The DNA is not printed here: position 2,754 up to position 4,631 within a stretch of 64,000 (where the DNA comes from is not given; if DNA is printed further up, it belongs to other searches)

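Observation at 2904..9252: DprE2-DprE1-like epimerase pair, with hallmark ATGA coupling, embedded in a myxobacterial polysaccharide cluster next to a GT-C transferase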

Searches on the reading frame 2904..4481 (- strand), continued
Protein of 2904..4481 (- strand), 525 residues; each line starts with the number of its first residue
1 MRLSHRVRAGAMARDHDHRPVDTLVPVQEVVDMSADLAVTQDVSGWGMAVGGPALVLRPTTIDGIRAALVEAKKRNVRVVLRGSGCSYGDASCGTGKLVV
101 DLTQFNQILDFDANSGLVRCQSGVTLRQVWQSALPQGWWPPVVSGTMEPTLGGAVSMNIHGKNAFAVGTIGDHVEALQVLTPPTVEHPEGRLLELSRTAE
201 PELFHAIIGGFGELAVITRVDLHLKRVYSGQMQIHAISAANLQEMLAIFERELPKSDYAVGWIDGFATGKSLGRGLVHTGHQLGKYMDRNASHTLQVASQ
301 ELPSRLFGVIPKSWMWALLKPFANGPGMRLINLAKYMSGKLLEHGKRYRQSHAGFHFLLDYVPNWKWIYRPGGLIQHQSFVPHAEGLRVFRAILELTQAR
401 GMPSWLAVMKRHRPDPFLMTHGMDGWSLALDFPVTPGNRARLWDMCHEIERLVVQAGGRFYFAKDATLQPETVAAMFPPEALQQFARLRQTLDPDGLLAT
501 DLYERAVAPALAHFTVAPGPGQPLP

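Call 30: search_protein_families(library=pfam, proteins=[L015:8402-9157:+, L015:7062-8396:+, L025:8304-9098:+, L022:11391-12869:+, L030:12904-14034:+, L038:7912-9084:+, L033:494-1801:+, L039:8479-9222:+, L080:7070-8476:+, L040:3564-4352:+], max_evalue=0.01)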
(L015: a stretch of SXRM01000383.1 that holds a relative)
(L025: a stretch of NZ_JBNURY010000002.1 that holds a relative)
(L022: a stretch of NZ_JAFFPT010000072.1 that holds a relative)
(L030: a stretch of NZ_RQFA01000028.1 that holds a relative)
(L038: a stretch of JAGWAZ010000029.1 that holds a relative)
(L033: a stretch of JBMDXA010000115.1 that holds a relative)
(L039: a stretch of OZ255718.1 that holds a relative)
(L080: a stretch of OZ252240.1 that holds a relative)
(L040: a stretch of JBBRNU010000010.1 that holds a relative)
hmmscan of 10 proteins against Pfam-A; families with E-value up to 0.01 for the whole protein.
L015:8402-9157:+ (252 aa): 1 family
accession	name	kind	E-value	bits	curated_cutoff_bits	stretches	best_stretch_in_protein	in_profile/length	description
PF01925.25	TauE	-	7.9e-18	65.4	32.6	1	11-241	1-237/237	Sulfite exporter TauE/SafE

L015:7062-8396:+ (445 aa): 2 families
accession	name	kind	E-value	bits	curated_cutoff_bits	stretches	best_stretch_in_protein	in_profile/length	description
PF00282.25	Pyridoxal_deC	-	2.2e-12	46.9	27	1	30-337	37-363/375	Pyridoxal-dependent decarboxylase conserved domain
PF00266.25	Aminotran_5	-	1.3e-09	37.9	21.5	1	96-207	67-177/371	Aminotransferase class-V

L025:8304-9098:+ (265 aa): 3 families
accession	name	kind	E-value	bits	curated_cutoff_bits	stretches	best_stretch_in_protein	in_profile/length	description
PF04377.21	ATE_C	-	2.7e-25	89.8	25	1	111-234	1-121/122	Arginine-tRNA-protein transferase, C terminus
PF04376.19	ATE_N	-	1.9e-15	57.2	27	1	21-91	1-72/72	Arginine-tRNA-protein transferase, N terminus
PF13480.13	Acetyltransf_6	-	0.0013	19.3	22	1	158-226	80-143/143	Acetyltransferase (GNAT) domain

L022:11391-12869:+ (493 aa): 0 families

L030:12904-14034:+ (377 aa): 3 families
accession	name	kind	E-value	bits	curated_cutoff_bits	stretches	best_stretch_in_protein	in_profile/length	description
PF00535.33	Glycos_transf_2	-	2e-27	96.6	23.3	1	9-164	3-153/168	Glycosyl transferase family 2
PF10111.15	Glyco_tranf_2_2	-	6.7e-05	22.9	27.3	1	9-94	3-93/276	Glycosyltransferase like family 2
PF13641.12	Glyco_tranf_2_3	-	0.00022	21.8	27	1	6-93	3-97/230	Glycosyltransferase like family 2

L038:7912-9084:+ (391 aa): 2 families
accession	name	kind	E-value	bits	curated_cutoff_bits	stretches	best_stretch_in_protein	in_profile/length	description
PF01053.26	Cys_Met_Meta_PP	-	5.1e-148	493.1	27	1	6-379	1-381/381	Cys/Met metabolism PLP-dependent enzyme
PF01041.23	DegT_DnrJ_EryC1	-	0.0011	18.7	19.8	1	52-225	24-199/360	DegT/DnrJ/EryC1/StrS aminotransferase family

L033:494-1801:+ (436 aa): 2 families
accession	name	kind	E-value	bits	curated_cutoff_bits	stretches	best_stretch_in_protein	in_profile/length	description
PF01547.30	SBP_bac_1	-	1.3e-42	147.3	26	1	59-339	9-306/307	Bacterial extracellular solute-binding protein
PF13416.11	SBP_bac_8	-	6.7e-32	111.8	27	1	63-364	2-272/279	Bacterial extracellular solute-binding protein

L039:8479-9222:+ (248 aa): 1 family
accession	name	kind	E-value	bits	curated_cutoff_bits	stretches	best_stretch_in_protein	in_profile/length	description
PF06283.17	ThuA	-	7e-30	105.3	33.4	1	33-244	21-209/209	Trehalose utilisation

L080:7070-8476:+ (469 aa): 2 families
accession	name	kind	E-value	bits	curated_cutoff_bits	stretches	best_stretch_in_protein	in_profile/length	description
PF00206.25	Lyase_1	-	7.3e-101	338.1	27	1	12-342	1-312/312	Lyase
PF10415.14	FumaraseC_C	-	1.3e-17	64.4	32.5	1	408-461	1-54/54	Fumarase C C-terminus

L040:3564-4352:+ (263 aa): 1 family
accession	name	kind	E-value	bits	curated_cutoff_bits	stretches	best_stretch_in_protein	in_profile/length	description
PF05685.18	Uma2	-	8.7e-15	55.1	27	1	34-171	31-162/172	Putative restriction endonuclease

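Call 31: search_protein_families(library=pfam, proteins=[L043:5969-7336:+, L043:7441-9294:+, L082:8187-9233:+, L070:7242-9191:+, L070:5975-7162:+, L047:1944-3422:+, L027:975-2132:+, L033:8658-9254:+, L064:19233-20858:+, L031:7164-8639:-], max_evalue=0.01)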
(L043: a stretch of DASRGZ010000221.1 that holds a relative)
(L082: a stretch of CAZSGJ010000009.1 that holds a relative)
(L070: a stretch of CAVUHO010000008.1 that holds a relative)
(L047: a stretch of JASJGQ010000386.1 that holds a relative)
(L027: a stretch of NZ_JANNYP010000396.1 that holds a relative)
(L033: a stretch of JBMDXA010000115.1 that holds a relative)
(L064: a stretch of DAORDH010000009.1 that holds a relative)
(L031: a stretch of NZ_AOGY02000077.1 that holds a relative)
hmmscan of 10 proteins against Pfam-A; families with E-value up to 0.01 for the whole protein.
L043:5969-7336:+ (456 aa): 4 families
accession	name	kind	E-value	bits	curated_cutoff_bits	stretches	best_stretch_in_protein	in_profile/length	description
PF00919.26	UPF0004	-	3.7e-26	91.4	27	1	12-117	1-98/98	Uncharacterized protein family UPF0004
PF04055.27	Radical_SAM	-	2.3e-22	80.4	29.5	1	167-337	2-165/166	Radical SAM superfamily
PF18693.7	TRAM_2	-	1.4e-17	64.1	27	1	394-456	1-61/63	TRAM domain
PF01938.26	TRAM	-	1.2e-05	25.5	21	1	393-456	3-59/61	TRAM domain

L043:7441-9294:+ (618 aa): 0 families

L082:8187-9233:+ (349 aa): 6 families
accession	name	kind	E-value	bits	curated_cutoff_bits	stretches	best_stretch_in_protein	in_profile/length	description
PF01408.29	GFO_IDH_MocA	-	7.4e-19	69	24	1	12-136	1-119/120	Oxidoreductase family, NAD-binding Rossmann fold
PF22725.1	GFO_IDH_MocA_C3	-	4.3e-10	40.1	27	1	181-263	44-123/124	GFO/IDH/MocA C-terminal domain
PF01113.26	DapB_N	-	3.8e-08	33.9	25.6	1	12-106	1-94/124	Dihydrodipicolinate reductase, N-terminus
PF02894.22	GFO_IDH_MocA_C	-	6.1e-07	29.9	22.9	1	183-347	43-218/218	Oxidoreductase family, C-terminal alpha/beta domain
PF03435.24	Sacchrp_dh_NADP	-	7.3e-07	30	25.1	1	14-116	1-100/129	Saccharopine dehydrogenase NADP binding domain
PF03447.22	NAD_binding_3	-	1.5e-06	29.3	24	1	18-135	1-115/116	Homoserine dehydrogenase, NAD binding domain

L070:7242-9191:+ (650 aa): 1 family
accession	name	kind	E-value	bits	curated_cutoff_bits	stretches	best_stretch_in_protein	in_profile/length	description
PF00850.24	Hist_deacetyl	-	1.1e-51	176.4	27.9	1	83-353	2-290/298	Histone deacetylase domain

L070:5975-7162:+ (396 aa): 1 family
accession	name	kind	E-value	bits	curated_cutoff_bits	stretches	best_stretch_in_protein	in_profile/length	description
PF01963.22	TraB_PrgY_gumN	-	1.6e-72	245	26.8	1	135-395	1-263/263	TraB/PrgY/gumN family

L047:1944-3422:+ (493 aa): 2 families
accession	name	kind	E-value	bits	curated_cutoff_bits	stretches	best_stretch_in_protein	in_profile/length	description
PF02113.21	Peptidase_S13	-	6.6e-28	98.1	22.8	2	108-210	25-125/444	D-Ala-D-Ala carboxypeptidase 3 (S13) family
PF17831.6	PDH_E1_M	-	0.00096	19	23.2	0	273-324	99-150/229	Pyruvate dehydrogenase E1 component middle domain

L027:975-2132:+ (386 aa): 1 family
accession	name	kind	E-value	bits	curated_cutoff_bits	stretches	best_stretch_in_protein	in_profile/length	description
PF01522.26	Polysacc_deac_1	-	8.8e-09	35.8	23.1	1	126-256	9-111/124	Polysaccharide deacetylase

L033:8658-9254:+ (199 aa): 0 families

L064:19233-20858:+ (542 aa): 0 families

L031:7164-8639:- (491 aa): 2 families
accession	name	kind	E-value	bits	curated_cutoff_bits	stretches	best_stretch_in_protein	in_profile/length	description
PF03062.24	MBOAT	-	8.2e-23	81.7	27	1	144-374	80-331/337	MBOAT, membrane-bound O-acyltransferase family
PF13813.11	MBOAT_2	-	0.00018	22.1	25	0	257-319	2-66/85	Membrane bound O-acyl transferase family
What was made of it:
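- Tried and rejected: Representatives of the commonest neighbours turned out to be unrelated housekeeping genes (calls 30, 31).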

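Call 44: search_dna_similar(query=window:2907-4385:-, collection=plasmids, mode=protein, max_evalue=1e-20, max_rows=30)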
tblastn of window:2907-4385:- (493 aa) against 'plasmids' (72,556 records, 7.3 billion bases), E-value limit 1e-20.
Records with a match: 64; places in all: 64; records where one place covers at least 80% of the query: 64.
Best place of each record, by identity: <60% 64.
By first word of the organism name: Rhizobium 34; Sinorhizobium 5; Salipiger 3; Cereibacter 3; Ruegeria 2; Agrobacterium 2; Tateyamaria 1; Kovacikia 1; Indioceanicola 1; Azospirillum 1; and 11 more.
By predicted mobility (MOB-suite, as given by PLSDB): non-mobilizable 45; conjugative 14; mobilizable 5.
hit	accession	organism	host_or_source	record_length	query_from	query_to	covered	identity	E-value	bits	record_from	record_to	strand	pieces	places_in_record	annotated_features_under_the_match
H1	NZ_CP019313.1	Tateyamaria omphalii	Single cell,seawater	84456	9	473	94%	33.5%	4e-54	203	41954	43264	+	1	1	FAD-binding oxidoreductase | GtrA family protein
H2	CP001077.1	Rhizobium etli CIAT 652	-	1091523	9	473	94%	32.8%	2e-55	207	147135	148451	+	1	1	putative oxidoreductase protein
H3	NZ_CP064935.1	Rhizobium phaseoli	Phaseolus vulgaris,single cell,soil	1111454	9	473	94%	32.8%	8e-55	205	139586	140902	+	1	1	record has no annotation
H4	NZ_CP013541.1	Rhizobium phaseoli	Phaseolus vulgaris,Whole ...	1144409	9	473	94%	32.8%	8e-55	205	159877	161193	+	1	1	record has no annotation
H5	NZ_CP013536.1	Rhizobium phaseoli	Phaseolus vulgaris,Whole ...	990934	9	473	94%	32.6%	9e-55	205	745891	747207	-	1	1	FAD-binding oxidoreductase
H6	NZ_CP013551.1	Rhizobium phaseoli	Phaseolus vulgaris,Whole ...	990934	9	473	94%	32.6%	9e-55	205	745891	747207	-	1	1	FAD-binding oxidoreductase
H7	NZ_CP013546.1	Rhizobium phaseoli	Phaseolus vulgaris,Whole ...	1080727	9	473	94%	32.6%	9e-55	205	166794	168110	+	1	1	record has no annotation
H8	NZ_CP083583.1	Kovacikia minuta CCNUW1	cell culture,fresh water lake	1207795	7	473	95%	32.3%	2e-64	233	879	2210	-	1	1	record has no annotation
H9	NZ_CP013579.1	Rhizobium phaseoli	Phaseolus vulgaris,Whole ...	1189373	9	473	94%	32.3%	5e-51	194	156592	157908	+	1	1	record has no annotation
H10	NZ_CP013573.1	Rhizobium phaseoli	Phaseolus vulgaris,Whole ...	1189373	9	473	94%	32.3%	5e-51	194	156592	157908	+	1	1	record has no annotation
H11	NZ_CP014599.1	Salipiger sp. CCB-MM3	mangrove soil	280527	11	458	91%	33.0%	1e-45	178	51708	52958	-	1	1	FAD-binding oxidoreductase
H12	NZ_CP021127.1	Rhizobium sp. Kim5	Phaseolus vulgaris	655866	47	473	87%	34.3%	3e-55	207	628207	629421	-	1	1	FAD-binding oxidoreductase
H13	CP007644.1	Rhizobium etli bv. phaseoli str. IE4803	Phaseolus vulgaris,whole organism,nodule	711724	47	473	87%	34.3%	3e-55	206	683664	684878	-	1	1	FAD dependent oxidoreductase protein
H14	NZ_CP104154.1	Rhizobium sophoriradicis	Phaseolus vulgaris,cell culture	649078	47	473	87%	34.3%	8e-55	205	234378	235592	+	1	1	FAD-binding oxidoreductase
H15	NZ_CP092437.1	Rhizobium sp. K102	Phaseolus vulgaris,Cell culture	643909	47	473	87%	34.3%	4e-54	203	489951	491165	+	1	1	FAD-binding oxidoreductase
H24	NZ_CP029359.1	Azospirillum thermophilum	cell culture,hot spring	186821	11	473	94%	30.8%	5e-52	197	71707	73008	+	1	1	FAD-binding oxidoreductase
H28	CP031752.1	Cereibacter sphaeroides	cell culture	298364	11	446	88%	32.6%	7e-45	176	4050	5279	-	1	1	FAD-binding oxidoreductase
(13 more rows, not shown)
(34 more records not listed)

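Call 46: get_annotated_region(hit=H1, flank=8000)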
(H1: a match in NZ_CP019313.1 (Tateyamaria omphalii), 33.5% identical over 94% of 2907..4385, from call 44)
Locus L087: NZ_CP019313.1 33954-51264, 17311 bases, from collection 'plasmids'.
description: Tateyamaria omphalii strain DOK1-4 plasmid pDOK1-4-1, complete sequence
organism: Tateyamaria omphalii (NCBI taxid 299262)
taxonomy: Bacteria; Pseudomonadota; Alphaproteobacteria; Rhodobacterales; Roseobacteraceae; Tateyamaria; Tateyamaria omphalii
host: -; source: Single cell,seawater; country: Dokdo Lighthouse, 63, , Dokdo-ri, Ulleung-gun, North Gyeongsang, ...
typing (MOB-suite, as given by PLSDB): non-mobilizable
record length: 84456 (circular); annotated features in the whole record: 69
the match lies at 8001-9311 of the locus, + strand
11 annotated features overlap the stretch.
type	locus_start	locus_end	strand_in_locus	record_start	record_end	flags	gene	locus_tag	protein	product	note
CDS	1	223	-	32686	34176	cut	-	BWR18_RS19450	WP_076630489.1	sulfotransferase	-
CDS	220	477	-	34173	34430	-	-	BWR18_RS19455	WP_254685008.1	hypothetical protein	-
CDS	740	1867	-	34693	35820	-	-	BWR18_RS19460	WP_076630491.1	DUF4185 domain-containing protein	-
CDS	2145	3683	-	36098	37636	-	-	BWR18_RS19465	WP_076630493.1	DUF2723 domain-containing protein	-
CDS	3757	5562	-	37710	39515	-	-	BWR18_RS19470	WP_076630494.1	AsmA-like C-terminal region-containing protein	-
CDS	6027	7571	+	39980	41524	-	-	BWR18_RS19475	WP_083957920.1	UbiA family prenyltransferase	-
CDS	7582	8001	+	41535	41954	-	-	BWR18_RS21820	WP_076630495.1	GtrA family protein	-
CDS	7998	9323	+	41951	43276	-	-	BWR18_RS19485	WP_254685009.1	FAD-binding oxidoreductase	-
CDS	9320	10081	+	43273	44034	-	-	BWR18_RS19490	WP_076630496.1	SDR family oxidoreductase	-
CDS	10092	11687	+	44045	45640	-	-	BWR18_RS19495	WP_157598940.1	hypothetical protein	-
CDS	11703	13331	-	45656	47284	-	-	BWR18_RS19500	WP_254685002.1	glucan biosynthesis protein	-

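Call 47: get_annotated_region(hit=H2, flank=8000)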
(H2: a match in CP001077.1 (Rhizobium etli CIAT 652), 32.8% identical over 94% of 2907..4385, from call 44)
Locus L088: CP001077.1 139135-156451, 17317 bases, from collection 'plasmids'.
description: Rhizobium etli CIAT 652 plasmid pC, complete sequence
organism: Rhizobium etli CIAT 652 (NCBI taxid 491916)
taxonomy: Bacteria; Pseudomonadota; Alphaproteobacteria; Hyphomicrobiales; Rhizobiaceae; Rhizobium; Rhizobium etli; Rhizobium etli CIAT 652
host: -; source: -; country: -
typing (MOB-suite, as given by PLSDB): conjugative; replicon rep_cluster_119; relaxase MOBQ; mating-pair formation MPF_T
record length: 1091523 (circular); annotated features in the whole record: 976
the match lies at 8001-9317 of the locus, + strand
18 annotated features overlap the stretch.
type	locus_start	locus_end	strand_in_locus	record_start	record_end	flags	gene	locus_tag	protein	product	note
CDS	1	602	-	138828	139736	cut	ndiA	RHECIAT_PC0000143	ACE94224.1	nutrient deprivation-induced protein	-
CDS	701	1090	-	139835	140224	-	-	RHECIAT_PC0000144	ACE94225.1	putative nutrient deprivation-induced protein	-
CDS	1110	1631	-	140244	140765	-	-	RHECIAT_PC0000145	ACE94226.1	putative nutrient deprivation-induced protein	-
CDS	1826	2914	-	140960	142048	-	dinB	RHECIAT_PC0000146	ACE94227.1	DNA-directed DNA polymerase protein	-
CDS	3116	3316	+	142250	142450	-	-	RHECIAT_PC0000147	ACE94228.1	hypothetical protein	-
CDS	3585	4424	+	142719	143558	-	-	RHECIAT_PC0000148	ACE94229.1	hypothetical conserved protein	-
CDS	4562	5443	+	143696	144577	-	-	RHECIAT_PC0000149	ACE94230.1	putative FAD-dependent pyridine nucleotide-disulphide oxidoreductase protein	-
CDS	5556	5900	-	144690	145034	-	-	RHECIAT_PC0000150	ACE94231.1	hypothetical protein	-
CDS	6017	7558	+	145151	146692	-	-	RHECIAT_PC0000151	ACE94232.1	putative integral membrane prenyltransferase protein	-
CDS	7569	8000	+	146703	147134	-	-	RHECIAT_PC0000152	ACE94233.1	hypothetical conserved protein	-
CDS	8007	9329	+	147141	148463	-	-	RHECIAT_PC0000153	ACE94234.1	putative oxidoreductase protein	-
CDS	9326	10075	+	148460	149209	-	-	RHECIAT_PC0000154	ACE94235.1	putative oxidoreductase protein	-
CDS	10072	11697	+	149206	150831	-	-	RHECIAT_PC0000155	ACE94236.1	hypothetical conserved protein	-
CDS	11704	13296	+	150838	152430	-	-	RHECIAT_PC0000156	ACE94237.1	hypothetical conserved protein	-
CDS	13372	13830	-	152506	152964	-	-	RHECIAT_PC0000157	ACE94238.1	probable transcriptional regulator protein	-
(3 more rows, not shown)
